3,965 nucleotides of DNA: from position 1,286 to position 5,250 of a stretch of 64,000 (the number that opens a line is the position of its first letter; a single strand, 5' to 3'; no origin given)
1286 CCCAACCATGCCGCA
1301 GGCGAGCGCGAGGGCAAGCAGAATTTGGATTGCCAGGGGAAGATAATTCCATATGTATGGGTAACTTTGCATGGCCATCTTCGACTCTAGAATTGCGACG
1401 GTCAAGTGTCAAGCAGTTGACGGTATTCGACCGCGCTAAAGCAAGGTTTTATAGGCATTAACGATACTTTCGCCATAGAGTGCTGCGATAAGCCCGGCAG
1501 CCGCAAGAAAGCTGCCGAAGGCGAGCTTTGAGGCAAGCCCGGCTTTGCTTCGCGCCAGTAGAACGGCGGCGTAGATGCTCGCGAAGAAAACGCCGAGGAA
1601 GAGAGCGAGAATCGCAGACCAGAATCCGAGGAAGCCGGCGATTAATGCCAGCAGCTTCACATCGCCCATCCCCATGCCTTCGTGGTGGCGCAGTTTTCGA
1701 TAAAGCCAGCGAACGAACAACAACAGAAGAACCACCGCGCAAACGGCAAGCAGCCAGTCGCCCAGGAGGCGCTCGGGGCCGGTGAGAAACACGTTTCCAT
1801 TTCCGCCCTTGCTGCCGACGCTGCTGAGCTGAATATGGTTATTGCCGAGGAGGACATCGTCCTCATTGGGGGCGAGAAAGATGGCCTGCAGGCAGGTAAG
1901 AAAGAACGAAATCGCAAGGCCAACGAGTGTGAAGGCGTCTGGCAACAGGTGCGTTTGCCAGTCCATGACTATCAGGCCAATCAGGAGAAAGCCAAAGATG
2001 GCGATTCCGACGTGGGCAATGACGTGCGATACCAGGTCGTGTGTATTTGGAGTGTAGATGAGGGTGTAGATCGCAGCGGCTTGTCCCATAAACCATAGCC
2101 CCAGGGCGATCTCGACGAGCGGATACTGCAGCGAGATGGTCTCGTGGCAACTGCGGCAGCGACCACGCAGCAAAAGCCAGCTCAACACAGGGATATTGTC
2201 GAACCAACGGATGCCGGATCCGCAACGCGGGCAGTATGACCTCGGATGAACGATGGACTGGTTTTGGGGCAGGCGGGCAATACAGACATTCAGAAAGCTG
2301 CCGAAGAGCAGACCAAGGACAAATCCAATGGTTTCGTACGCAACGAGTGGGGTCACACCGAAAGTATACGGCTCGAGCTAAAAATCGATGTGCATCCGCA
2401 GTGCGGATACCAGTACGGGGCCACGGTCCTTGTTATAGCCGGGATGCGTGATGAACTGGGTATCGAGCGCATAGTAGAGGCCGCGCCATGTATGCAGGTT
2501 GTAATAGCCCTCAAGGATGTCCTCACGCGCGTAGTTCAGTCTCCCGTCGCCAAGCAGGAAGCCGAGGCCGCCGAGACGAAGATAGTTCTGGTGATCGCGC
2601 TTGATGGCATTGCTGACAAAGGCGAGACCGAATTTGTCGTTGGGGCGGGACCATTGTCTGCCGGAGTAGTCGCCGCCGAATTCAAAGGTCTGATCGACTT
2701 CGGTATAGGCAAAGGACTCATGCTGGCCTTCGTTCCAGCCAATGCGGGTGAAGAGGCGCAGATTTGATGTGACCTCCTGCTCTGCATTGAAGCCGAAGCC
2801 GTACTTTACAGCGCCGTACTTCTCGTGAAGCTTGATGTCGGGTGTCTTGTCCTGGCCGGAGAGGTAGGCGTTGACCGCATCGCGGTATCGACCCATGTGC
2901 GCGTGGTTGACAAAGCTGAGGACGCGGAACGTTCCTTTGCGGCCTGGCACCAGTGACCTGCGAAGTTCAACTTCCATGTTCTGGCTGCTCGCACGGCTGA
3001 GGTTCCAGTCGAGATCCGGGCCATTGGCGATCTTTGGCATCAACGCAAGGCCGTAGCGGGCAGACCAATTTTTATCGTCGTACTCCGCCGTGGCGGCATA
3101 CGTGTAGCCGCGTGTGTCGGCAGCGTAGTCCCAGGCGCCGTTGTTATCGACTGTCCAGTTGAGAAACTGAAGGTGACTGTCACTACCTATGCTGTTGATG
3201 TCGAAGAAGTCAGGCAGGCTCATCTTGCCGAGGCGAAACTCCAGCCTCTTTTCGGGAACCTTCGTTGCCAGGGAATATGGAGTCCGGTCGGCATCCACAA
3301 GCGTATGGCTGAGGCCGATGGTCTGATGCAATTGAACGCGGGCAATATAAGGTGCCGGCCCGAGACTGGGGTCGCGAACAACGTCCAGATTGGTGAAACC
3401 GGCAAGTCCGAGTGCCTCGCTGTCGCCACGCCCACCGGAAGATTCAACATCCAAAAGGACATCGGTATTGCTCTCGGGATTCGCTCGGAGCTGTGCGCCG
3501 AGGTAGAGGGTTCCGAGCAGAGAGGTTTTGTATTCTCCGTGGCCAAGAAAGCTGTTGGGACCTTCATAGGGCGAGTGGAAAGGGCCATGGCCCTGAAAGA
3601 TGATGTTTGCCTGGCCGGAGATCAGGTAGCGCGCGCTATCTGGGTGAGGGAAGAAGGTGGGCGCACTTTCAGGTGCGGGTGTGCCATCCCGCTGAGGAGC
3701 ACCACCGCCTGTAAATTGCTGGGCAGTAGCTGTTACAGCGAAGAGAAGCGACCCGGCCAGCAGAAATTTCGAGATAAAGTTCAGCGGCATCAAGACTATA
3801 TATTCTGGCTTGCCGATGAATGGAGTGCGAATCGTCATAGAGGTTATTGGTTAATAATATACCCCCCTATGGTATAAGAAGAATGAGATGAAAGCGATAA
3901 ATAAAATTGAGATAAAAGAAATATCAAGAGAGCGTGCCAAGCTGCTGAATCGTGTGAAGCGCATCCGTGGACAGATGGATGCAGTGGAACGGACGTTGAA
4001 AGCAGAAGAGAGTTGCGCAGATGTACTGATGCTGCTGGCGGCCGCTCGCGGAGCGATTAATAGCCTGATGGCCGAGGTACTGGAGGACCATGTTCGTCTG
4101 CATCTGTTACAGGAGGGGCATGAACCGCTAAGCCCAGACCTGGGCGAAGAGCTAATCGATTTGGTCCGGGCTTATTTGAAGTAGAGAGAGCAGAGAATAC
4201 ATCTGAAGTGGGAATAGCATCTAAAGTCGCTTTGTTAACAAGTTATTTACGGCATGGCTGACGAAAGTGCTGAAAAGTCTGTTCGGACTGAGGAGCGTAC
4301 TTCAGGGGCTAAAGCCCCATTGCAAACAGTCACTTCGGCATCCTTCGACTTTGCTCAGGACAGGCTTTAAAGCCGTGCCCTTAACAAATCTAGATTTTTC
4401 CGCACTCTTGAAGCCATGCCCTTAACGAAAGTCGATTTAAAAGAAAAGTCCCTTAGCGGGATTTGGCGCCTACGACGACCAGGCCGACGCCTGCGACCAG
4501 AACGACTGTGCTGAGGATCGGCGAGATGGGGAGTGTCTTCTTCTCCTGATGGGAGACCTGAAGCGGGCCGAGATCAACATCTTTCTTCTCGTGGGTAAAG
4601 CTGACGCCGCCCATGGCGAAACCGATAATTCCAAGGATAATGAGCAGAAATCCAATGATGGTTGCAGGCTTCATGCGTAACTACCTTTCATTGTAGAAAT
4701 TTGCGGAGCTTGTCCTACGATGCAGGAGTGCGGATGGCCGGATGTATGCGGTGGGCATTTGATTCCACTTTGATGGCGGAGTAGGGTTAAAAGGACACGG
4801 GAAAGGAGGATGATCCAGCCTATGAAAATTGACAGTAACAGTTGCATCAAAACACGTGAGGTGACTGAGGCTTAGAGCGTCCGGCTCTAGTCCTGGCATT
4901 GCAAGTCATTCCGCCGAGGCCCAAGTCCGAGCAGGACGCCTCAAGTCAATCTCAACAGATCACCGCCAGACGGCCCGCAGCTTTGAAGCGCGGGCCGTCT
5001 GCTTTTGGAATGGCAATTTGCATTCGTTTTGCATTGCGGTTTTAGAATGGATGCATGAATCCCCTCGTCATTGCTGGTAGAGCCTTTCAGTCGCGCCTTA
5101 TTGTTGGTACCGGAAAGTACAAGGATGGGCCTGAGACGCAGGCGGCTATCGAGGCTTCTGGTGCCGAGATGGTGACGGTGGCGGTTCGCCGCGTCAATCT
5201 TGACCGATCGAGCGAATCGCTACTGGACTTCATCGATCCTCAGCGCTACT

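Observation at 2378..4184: Metal-sensor-controlled outer-membrane porin divergon with a matching operator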

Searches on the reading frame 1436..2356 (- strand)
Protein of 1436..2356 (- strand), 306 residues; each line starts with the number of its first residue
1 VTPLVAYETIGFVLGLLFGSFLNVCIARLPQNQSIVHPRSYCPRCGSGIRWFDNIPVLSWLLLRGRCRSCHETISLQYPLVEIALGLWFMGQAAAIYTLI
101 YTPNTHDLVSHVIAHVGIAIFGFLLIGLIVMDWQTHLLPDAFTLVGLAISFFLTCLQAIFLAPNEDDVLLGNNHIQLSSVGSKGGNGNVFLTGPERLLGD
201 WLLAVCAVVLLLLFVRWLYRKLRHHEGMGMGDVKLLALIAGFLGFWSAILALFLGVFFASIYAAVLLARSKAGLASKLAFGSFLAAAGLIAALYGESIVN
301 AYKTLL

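Call 3: search_protein_families(library=pfam, proteins=[window:1436-2356:-], max_evalue=0.01)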
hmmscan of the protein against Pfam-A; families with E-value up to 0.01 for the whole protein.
window:1436-2356:- (306 aa): 3 families
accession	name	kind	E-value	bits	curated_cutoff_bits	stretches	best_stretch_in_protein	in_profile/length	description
PF06750.18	A24_N_bact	-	4.2e-35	120.1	23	1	13-92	1-80/84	Bacterial Peptidase A24 N-terminal domain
PF01478.23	Peptidase_A24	-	5.5e-09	36.9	26.5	1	120-263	2-103/104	Type IV leader peptidase family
PF11457.13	DUF3021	-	0.0019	18.9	24.7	1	11-152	7-108/130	Protein of unknown function (DUF3021)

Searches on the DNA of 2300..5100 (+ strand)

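Call 19: search_rna_families(source=window, start=2300, end=5100, threshold=evalue, max_evalue=1)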
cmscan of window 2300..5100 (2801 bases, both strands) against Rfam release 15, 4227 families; matches with E-value up to 1: 1.
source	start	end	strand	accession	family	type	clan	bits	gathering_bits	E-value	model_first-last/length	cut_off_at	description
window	3387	3436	+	RF00282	SNORD48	Gene; snRNA; snoRNA; CD-box;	-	18.2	36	0.5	1-63/63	no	Small nucleolar RNA SNORD48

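Call 91: search_rna_families(sources=[L052, L023, L080, L061, L006], threshold=evalue, max_evalue=0.1)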
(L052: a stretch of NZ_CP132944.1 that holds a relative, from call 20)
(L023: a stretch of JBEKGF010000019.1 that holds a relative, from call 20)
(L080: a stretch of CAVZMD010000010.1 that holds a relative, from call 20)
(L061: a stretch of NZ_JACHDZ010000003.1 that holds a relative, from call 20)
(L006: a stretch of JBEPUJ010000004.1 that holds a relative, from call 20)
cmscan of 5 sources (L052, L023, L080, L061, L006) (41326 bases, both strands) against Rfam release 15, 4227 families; matches with E-value up to 0.1: 0.
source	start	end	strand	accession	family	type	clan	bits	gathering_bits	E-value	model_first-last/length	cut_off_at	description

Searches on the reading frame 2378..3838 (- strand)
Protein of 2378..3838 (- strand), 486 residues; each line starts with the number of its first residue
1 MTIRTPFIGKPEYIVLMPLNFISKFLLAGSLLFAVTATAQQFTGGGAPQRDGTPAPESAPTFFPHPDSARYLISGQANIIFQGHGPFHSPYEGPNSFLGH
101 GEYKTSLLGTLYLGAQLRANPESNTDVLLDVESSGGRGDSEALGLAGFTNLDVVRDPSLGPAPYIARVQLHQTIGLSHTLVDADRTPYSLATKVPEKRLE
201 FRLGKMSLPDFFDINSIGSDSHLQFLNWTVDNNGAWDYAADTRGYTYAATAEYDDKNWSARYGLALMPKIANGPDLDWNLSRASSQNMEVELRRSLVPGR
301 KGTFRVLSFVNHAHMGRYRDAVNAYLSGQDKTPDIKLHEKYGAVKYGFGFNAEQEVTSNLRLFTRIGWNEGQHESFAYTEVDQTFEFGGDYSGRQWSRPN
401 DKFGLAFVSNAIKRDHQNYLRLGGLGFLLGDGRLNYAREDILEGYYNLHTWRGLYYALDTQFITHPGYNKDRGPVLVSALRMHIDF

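Call 3: search_protein_families(library=pfam, proteins=[window:2378-3838:-], max_evalue=0.01)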
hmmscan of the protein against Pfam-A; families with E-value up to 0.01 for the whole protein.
window:2378-3838:- (486 aa): 1 family
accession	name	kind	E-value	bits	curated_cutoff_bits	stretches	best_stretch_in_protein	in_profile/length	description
PF04966.18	OprB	-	5.3e-29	102.2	22.9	1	196-486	78-372/372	Carbohydrate-selective porin, OprB family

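Call 4: search_protein_families(library=ncbifam, proteins=[window:2378-3838:-], max_evalue=0.01)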
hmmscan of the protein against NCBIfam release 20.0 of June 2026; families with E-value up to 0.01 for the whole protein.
window:2378-3838:- (486 aa): 0 families

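Call 10: find_homologous_proteins(query=window:2378-3838:-)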
Query window:2378-3838:- (486 aa): 8000 proteins with E <= 0.001 among 8000 candidates; the best 120 are listed.
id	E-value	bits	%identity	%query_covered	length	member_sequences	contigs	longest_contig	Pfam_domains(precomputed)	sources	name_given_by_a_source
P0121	0.0e+0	1131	100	100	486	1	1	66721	PF04966.19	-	-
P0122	1.2e-297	1005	89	100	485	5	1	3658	PF04966.19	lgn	-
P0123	2.4e-283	958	86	100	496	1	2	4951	PF04966.19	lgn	-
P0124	1.8e-278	942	84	100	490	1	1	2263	PF04966.19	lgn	-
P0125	2.3e-265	899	79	100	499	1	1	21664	PF04966.19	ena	-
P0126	2.1e-259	879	78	100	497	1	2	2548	PF04966.19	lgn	-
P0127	3.8e-259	878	78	100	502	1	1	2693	PF04966.19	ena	-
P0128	5.0e-258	875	77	100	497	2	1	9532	PF04966.19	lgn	-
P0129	8.7e-257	871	78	97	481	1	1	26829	PF04966.19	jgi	jgi:hypothetical protein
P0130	2.4e-256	869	76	100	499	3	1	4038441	PF04966.19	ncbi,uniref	ncbi:carbohydrate porin [Edaphobacter sp. DSM 109919]|uniref:Carbohydrate porin n=1 Tax=Edaphobacter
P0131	2.8e-256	869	79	97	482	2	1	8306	PF04966.19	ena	-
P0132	2.3e-254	863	83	90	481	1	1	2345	PF04966.19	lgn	-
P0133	9.3e-254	861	76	100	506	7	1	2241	PF04966.19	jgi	jgi:high affinity Mn2+ porin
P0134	1.0e-253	861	77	97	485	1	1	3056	PF04966.19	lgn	-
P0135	3.2e-253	859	76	99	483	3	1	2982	PF04966.19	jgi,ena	-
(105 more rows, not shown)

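Call 49: search_solved_structures(query=window:2378-3838:-, max_evalue=1)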
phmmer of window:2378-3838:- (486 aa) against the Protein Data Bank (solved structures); distinct sequences matched with E-value up to 1: 0.

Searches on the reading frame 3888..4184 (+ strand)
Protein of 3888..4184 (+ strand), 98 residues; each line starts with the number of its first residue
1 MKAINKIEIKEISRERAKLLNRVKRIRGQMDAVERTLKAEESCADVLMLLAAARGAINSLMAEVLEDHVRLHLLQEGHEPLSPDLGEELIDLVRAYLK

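Call 3: search_protein_families(library=pfam, proteins=[window:3888-4184:+], max_evalue=0.01)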
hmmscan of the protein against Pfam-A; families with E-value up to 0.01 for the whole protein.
window:3888-4184:+ (98 aa): 1 family
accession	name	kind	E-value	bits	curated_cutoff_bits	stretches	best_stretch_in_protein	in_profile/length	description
PF02583.22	Trns_repr_metal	-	1.8e-20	73.5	22.8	1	16-93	2-76/78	Metal-sensitive transcriptional repressor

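Call 4: search_protein_families(library=ncbifam, proteins=[window:3888-4184:+], max_evalue=0.01)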
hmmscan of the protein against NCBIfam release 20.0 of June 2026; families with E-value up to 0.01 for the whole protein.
window:3888-4184:+ (98 aa): 3 families
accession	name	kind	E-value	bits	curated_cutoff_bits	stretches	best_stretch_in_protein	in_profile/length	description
NF008464.0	PRK11352.1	equivalog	1.6e-22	79.6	133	1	13-98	5-91/91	formaldehyde-responsive transcriptional repressor FrmR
NF011613.0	PRK15039.1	equivalog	3.3e-14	53.3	138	1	13-81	5-73/90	Ni(II)/Co(II)-binding transcriptional repressor RcnR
NF052430.1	repress_RicR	exception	3.6e-06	27.5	175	1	14-70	6-62/93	copper-sensing transcriptional repressor RicR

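Call 9: find_homologous_proteins(query=window:3888-4184:+)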
Query window:3888-4184:+ (98 aa): 1417 proteins with E <= 0.001 among 1441 candidates; the best 120 are listed.
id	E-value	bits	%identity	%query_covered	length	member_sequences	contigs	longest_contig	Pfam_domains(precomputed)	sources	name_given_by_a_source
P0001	2.9e-44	166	90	95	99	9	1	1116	PF02583.23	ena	-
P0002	1.0e-41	158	86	92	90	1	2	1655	PF02583.23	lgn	-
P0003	1.7e-41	158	84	92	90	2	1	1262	PF02583.23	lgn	-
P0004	2.3e-41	157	86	92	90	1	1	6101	PF02583.23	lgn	-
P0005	4.8e-41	156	86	92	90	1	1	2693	PF02583.23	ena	-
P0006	5.0e-41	156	84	92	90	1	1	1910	PF02583.23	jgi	jgi:DNA-binding FrmR family transcriptional regulator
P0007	5.6e-41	156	86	92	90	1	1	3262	PF02583.23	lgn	-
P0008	6.1e-41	156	86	92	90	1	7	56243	PF02583.23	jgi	jgi:DNA-binding FrmR family transcriptional regulator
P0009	6.6e-41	156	86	92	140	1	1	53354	PF02583.23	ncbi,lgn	-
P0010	7.2e-41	156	86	92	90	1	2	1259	PF02583.23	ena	-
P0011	1.4e-40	155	84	92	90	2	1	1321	PF02583.23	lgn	-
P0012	2.2e-40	154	83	92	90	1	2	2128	PF02583.23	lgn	-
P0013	2.4e-40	154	84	92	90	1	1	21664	PF02583.23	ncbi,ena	-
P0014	3.5e-40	153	84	88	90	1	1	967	PF02583.23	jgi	jgi:DNA-binding FrmR family transcriptional regulator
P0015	4.0e-40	153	84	88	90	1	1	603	PF02583.23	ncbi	-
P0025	9.0e-40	152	83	88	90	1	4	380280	PF02583.23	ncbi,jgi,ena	jgi:DNA-binding FrmR family transcriptional regulator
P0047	8.3e-39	149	78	92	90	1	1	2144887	PF02583.23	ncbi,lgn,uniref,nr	ncbi:metal/formaldehyde-sensitive transcriptional repressor [Granulicella arctica]|uniref:DNA-bindin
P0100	3.4e-36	141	76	92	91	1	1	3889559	PF02583.23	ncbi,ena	-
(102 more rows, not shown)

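Call 12: find_encoding_contigs(protein=P0047, flank=6000, max_places=2)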
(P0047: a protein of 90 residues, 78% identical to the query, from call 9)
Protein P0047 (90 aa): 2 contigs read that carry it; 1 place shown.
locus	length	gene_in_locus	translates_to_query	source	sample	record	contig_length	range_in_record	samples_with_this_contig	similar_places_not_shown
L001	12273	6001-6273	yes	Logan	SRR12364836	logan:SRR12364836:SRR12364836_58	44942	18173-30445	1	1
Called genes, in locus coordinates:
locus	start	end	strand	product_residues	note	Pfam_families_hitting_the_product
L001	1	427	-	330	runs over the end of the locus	PF01380:SIS, PF00571:CBS (weak)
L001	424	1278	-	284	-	PF00793:DAHP_synth_1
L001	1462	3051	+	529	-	PF00135:COesterase, PF20434:BD-FAE, PF07859:Abhydrolase_3 (faint)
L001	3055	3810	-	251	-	PF00072:Response_reg, PF00486:Trans_reg_C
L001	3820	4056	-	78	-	-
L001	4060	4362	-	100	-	-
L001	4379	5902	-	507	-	PF04966:OprB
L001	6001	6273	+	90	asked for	PF02583:Trns_repr_metal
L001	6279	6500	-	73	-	-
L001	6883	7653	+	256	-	PF05690:ThiG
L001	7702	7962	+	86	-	-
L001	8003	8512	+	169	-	PF02075:RuvC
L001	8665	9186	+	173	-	-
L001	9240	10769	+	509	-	PF04773:FecR, PF20245:DUF6600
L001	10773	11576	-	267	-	PF00398:RrnaAD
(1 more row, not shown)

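Call 13: find_encoding_contigs(protein=P0025, flank=6000, max_places=2)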
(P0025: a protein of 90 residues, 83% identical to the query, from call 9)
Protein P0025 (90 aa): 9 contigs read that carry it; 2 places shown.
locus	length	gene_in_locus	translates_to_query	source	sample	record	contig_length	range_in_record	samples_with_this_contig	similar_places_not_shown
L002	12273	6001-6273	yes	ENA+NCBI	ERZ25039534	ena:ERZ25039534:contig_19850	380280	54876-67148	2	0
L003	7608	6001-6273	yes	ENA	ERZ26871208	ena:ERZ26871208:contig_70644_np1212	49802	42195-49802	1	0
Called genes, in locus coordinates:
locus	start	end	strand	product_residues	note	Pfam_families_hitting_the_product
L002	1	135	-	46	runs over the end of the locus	-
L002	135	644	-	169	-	PF01257:2Fe-2S_thioredx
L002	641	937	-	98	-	-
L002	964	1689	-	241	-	PF00346:Complex1_49kDa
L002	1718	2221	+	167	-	-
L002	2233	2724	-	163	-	PF00329:Complex1_30kDa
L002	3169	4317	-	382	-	PF06750:A24_N_bact, PF01478:Peptidase_A24 (weak)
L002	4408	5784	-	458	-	-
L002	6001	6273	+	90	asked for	PF02583:Trns_repr_metal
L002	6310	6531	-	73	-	-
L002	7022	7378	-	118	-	-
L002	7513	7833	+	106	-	PF05690:ThiG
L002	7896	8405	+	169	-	PF02075:RuvC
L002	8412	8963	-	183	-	-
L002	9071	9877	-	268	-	PF00398:RrnaAD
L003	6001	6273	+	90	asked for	PF02583:Trns_repr_metal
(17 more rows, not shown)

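Call 14: find_encoding_contigs(protein=P0100, flank=6000, max_places=2)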
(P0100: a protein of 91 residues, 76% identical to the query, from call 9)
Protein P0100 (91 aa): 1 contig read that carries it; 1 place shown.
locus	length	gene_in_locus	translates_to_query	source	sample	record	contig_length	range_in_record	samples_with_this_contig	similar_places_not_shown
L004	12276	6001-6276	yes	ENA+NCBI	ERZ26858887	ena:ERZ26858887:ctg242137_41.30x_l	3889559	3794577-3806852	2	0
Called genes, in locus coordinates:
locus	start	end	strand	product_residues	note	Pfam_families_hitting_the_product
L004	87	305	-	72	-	-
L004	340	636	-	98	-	-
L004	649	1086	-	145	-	-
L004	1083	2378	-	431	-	PF00374:NiFeSe_Hases (weak), PF00346:Complex1_49kDa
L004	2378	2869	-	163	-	PF00329:Complex1_30kDa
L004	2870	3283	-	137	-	PF00507:Oxidored_q4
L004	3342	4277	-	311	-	PF06750:A24_N_bact, PF01478:Peptidase_A24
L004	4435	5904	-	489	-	PF04966:OprB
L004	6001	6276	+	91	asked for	PF02583:Trns_repr_metal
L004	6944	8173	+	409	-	PF25917:BSH_RND, PF25973:BSH_CzcB, PF25919:BSH_CusB (weak), PF25954:Beta-barrel_RND_2, PF25967:RND-MFP_C, PF25989:YknX_C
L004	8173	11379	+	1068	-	PF00873:ACR_tran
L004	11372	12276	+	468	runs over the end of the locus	PF02321:OEP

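Call 20: find_related_loci(query=A1, collection=genome_contigs, flank=4000)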
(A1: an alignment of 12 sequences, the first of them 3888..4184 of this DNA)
Query A1 (98 aa) in genome_contigs; peptide patterns used: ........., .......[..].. (x = any residue, [..] = any of these).
560 stretches matched a pattern; 541 encode a relative of the query (tblastn E <= 1e-3); the best 80 are kept; 80 distinct loci.
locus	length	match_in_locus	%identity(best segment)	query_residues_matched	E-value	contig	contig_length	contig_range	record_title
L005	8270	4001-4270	86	9-98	8e-48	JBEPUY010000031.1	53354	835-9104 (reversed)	MAG: Granulicella sp. isolate 22E.metabat2_refined.034_sub NODE_521_length_53354_cov_14.545864, whole genome shotgun seq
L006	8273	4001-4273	86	8-98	1e-47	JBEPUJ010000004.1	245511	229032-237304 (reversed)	MAG: Terriglobales bacterium isolate 22E.maxbin.012 NODE_23_length_245511_cov_20.885927, whole genome shotgun sequence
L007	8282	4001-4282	78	5-98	7e-46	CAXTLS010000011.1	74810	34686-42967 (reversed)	MAG TPA_asm: uncultured Acidobacteriaceae bacterium isolate private_T1916_metawrap_bin.3 genome assembly, contig: privat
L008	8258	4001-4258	83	13-98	2e-45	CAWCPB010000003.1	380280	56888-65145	MAG: uncultured Acidobacteriaceae bacterium isolate MFD04967.bin.2.54 genome assembly, contig: contig_19850, whole genom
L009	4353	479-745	82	10-98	1e-44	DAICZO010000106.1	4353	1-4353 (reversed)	MAG TPA_asm: Acidobacteriaceae bacterium isolate clean1821 k141_375337, whole genome shotgun sequence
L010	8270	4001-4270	81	9-98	2e-44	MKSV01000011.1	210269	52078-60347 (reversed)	MAG: Acidobacteriales bacterium 59-55 SCNpilot_cont_750_bf_scaffold_82, whole genome shotgun sequence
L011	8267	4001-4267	82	10-98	2e-44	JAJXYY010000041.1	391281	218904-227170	MAG: Acidobacteria bacterium isolate BP7.bin24 NODE_7_length_391281_cov_3.789055, whole genome shotgun sequence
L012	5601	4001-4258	84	13-98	4e-44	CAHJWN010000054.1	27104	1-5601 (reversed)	Acidobacteriaceae bacterium isolate Lichen_MAGs_cladonia7 genome assembly, contig: NODE_417_length_27104_cov_6.851260, w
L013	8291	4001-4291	70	2-98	2e-43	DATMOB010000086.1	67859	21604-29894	MAG TPA_asm: Granulicella sp. isolate SMAG_U12865 k141_4251154, whole genome shotgun sequence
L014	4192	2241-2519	74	6-98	8e-44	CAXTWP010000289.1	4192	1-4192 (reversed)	MAG TPA_asm: uncultured Acidobacteriaceae bacterium isolate public_SRR14722082_metawrap_bin.1 genome assembly, contig: p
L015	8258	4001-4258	83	13-98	6e-43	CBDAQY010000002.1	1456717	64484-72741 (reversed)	MAG: Acidobacteriaceae bacterium isolate 6078a82e-fe36-409c-81c6-992f968fd237 genome assembly, contig: contig_2, whole g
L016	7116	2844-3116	76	8-98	2e-42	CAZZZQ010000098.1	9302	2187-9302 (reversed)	MAG: uncultured Sphingomonas sp. isolate Green_AP.bin.7 genome assembly, contig: NODE_2521_length_9302_cov_4.475181, who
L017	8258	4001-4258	81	13-98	3e-42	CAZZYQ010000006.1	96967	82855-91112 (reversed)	MAG: uncultured Granulicella sp. isolate Brown_AE.bin.5 genome assembly, contig: NODE_30_length_96967_cov_10.754891, who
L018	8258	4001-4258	80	14-98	8e-42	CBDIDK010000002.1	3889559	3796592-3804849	MAG: Edaphobacter sp. isolate 48ee43ba-584b-4515-a8d0-9fefd1518295 genome assembly, contig: contig_2, whole genome shotg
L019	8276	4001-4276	75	8-98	5e-42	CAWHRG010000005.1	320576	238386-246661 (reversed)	MAG: uncultured Acidobacteriaceae bacterium isolate MFD06714.bin.1.47 genome assembly, contig: contig_49633, whole genom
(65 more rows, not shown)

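Call 42: search_solved_structures(query=window:3888-4184:+, max_evalue=0.01, show_alignments=3)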
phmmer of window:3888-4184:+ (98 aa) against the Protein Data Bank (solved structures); distinct sequences matched with E-value up to 0.01: 10.
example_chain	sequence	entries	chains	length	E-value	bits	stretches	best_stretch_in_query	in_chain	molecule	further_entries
5lbm_A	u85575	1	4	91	5.7e-18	68.2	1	14-98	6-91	Transcriptional repressor FrmR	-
5lcy_A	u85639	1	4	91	5.1e-15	58.7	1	15-98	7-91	Frmr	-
5fmn_A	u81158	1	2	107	8.3e-07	32.6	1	16-76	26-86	INRS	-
2hh7_A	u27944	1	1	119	2.1e-06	31.3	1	10-93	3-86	Hypothetical protein CsoR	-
4m1p_A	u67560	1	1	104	4.3e-06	30.3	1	13-97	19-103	Copper-sensitive operon repressor (CsoR)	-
6ahx_A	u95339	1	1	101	4.8e-06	30.1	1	15-80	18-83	Putative cytosolic protein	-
4adz_A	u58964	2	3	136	6.2e-06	29.8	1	14-72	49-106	CSOR | COPPER SENSITIVE OPERON REPRESSOR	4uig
7mq1_A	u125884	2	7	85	0.00071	23.2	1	17-69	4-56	Copper-sensing transcriptional repressor csoR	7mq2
7mq3_A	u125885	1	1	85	0.0011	22.6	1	17-67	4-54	Copper-sensing transcriptional repressor csoR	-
3aai_A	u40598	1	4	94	0.0027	21.4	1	17-91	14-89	Copper homeostasis operon regulatory protein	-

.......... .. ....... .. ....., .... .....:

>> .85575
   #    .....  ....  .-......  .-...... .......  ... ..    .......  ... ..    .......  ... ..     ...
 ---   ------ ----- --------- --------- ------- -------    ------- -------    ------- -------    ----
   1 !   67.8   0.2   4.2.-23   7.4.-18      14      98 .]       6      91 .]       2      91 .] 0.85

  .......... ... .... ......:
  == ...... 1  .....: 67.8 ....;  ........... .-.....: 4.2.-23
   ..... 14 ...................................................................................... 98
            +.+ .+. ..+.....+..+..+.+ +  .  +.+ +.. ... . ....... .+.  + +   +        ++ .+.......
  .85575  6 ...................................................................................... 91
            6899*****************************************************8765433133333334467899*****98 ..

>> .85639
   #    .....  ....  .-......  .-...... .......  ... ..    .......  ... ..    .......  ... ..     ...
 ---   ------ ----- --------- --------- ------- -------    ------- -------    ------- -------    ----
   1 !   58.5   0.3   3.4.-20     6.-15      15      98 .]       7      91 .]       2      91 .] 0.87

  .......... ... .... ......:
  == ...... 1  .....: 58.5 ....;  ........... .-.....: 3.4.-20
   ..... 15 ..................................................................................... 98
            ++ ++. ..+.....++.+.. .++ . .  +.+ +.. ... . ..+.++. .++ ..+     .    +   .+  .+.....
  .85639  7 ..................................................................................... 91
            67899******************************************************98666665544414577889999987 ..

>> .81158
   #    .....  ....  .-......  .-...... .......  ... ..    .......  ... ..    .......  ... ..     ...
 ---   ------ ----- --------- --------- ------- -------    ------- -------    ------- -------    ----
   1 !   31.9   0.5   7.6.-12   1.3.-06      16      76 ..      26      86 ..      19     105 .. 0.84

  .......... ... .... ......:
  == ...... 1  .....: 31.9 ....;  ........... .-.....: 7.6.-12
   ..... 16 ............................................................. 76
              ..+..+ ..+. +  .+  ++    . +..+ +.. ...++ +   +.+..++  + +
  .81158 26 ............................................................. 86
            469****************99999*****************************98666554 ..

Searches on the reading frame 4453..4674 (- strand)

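Call 3: search_protein_families(library=pfam, proteins=[window:4453-4674:-], max_evalue=0.01)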
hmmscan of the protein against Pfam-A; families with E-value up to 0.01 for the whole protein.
window:4453-4674:- (73 aa): 1 family
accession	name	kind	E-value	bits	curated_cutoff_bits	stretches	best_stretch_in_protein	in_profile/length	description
PF14325.12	DUF4383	-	0.00018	22.2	27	1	4-70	4-67/125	Domain of unknown function (DUF4383)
